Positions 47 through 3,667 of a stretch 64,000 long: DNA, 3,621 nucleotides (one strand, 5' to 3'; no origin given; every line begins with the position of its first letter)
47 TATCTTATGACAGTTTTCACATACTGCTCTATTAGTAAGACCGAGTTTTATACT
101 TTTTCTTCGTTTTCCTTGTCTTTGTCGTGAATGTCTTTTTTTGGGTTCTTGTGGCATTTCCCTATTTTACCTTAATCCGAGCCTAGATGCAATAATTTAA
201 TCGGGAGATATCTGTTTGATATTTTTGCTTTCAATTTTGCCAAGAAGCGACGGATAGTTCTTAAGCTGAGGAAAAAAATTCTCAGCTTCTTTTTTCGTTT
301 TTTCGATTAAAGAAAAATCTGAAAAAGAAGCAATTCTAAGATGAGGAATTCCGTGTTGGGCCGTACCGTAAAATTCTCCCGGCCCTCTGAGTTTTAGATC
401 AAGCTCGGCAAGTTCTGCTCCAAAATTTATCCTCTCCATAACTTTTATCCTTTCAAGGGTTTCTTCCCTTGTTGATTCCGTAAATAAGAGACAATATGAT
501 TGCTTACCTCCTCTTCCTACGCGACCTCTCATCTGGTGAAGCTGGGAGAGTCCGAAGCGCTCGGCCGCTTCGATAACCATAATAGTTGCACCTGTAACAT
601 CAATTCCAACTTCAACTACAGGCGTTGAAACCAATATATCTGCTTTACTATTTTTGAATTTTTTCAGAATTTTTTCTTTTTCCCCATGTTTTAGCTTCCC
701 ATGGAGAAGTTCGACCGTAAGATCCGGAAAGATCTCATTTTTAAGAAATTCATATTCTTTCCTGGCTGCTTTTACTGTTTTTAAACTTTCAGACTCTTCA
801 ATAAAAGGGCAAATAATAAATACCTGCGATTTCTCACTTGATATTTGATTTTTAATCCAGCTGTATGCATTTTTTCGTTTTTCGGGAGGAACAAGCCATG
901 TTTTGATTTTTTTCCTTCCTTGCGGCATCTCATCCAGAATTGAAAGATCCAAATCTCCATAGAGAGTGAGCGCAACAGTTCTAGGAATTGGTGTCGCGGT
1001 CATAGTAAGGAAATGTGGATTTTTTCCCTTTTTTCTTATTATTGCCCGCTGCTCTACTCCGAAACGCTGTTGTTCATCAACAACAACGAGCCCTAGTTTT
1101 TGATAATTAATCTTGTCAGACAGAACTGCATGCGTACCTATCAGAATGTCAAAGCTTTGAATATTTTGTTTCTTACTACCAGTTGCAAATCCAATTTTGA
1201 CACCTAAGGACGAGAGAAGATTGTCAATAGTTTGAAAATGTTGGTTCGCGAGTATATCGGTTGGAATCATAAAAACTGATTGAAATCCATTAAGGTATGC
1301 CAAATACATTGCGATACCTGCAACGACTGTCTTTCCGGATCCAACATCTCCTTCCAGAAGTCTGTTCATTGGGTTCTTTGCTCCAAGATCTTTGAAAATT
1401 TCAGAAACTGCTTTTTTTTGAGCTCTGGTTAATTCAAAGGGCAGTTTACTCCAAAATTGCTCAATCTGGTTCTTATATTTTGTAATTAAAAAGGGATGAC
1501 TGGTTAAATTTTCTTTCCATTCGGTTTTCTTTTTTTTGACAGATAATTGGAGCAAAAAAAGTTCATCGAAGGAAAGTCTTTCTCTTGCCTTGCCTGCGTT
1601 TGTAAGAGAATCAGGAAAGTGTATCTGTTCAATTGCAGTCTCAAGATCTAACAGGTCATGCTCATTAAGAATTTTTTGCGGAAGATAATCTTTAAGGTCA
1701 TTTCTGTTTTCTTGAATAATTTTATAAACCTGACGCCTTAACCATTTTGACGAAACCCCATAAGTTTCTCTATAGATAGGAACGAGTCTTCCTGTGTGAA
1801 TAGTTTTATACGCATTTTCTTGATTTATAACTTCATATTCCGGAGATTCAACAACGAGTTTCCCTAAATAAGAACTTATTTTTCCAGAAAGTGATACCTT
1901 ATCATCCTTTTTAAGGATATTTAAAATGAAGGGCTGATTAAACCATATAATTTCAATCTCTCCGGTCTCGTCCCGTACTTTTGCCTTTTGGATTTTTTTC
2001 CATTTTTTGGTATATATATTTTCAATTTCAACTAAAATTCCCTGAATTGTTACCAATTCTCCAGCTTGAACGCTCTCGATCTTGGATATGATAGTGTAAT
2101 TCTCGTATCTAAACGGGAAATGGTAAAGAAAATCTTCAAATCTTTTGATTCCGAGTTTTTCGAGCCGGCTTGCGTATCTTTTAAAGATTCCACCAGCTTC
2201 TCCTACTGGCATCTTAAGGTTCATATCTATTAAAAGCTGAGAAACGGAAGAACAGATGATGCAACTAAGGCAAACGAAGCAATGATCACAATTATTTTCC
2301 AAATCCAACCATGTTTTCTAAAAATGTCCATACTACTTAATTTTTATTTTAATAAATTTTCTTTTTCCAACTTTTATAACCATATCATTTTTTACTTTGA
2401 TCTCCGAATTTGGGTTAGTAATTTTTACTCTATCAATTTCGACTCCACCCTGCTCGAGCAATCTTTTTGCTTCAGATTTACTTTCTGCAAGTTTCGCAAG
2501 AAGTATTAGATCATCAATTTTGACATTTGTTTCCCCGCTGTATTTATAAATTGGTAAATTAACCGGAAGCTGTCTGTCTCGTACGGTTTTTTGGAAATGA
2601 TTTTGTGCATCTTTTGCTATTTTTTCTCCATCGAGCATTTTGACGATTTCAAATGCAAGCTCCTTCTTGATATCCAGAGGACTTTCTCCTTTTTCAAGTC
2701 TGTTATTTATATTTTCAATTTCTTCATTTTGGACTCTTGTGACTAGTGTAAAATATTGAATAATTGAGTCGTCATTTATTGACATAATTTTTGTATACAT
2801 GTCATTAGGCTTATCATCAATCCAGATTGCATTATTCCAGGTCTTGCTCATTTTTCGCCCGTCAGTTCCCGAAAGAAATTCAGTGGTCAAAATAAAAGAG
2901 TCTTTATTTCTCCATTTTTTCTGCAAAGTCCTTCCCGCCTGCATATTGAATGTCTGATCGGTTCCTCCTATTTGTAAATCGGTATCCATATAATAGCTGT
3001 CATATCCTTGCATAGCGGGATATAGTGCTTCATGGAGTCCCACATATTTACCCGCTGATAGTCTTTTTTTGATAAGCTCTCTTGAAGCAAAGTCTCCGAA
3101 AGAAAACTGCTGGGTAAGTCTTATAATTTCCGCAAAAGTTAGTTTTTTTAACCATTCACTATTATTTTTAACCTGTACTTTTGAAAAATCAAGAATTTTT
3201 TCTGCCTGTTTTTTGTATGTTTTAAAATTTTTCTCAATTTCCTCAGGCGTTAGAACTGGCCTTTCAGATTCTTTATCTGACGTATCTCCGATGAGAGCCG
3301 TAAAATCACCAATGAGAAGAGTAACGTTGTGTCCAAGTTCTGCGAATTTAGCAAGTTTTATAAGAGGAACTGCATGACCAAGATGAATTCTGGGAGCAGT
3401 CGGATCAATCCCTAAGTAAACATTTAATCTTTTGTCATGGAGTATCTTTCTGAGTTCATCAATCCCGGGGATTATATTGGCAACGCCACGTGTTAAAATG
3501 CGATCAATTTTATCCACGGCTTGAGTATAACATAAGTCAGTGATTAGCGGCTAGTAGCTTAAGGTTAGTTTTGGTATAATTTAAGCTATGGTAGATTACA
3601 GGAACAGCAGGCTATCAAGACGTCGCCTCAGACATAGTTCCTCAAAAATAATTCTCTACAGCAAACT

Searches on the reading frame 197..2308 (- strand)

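Call 45: search_protein_families(library=pfam, proteins=[window:197-2308:-], max_evalue=0.0001)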
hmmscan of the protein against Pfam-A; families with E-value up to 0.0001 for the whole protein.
window:197-2308:- (703 aa): 7 families
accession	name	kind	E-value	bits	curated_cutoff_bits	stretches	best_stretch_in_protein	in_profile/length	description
PF00270.35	DEAD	-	3.7e-23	82.5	26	1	294-445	1-164/167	DEAD/DEAH box helicase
PF17191.10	RecG_wedge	-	3e-21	76.1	23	1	45-198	12-159/162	RecG wedge domain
PF00271.37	Helicase_C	-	1.2e-19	71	23.5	1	486-601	7-110/110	Helicase conserved C-terminal domain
PF04851.21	ResIII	-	1e-11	45.5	22.5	1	291-440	2-162/164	Type III restriction enzyme, res subunit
PF01336.31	tRNA_anti-codon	-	6.9e-08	32.8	27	1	86-161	1-75/75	OB-fold nucleic acid binding domain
PF22590.2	Cas3-like_C_2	-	1.3e-07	32.3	27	1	510-600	10-104/106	CRISPR-associated nuclease/helicase Cas3, C-terminal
PF19833.4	RecG_dom3_C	-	5.1e-06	26.9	26.8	1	628-677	2-53/87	ATP-dependent DNA helicase RecG, domain 3, C-terminal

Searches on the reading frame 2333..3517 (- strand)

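Call 44: search_protein_families(library=pfam, proteins=[window:2333-3517:-], max_evalue=0.0001)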
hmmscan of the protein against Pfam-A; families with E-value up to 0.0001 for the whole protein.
window:2333-3517:- (394 aa): 3 families
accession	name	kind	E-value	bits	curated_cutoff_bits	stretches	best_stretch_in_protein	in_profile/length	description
PF00579.31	tRNA-synt_1b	-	5.6e-72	243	21.1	1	29-311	4-290/292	tRNA synthetases class I (W and Y)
PF01479.30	S4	-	1.5e-07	31.5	22.8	1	334-379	3-47/48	S4 domain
PF22421.1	SYY_C-terminal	-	1.3e-05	25.4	27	1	320-389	8-81/83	Tyrosine--tRNA ligase SYY-like C-terminal domain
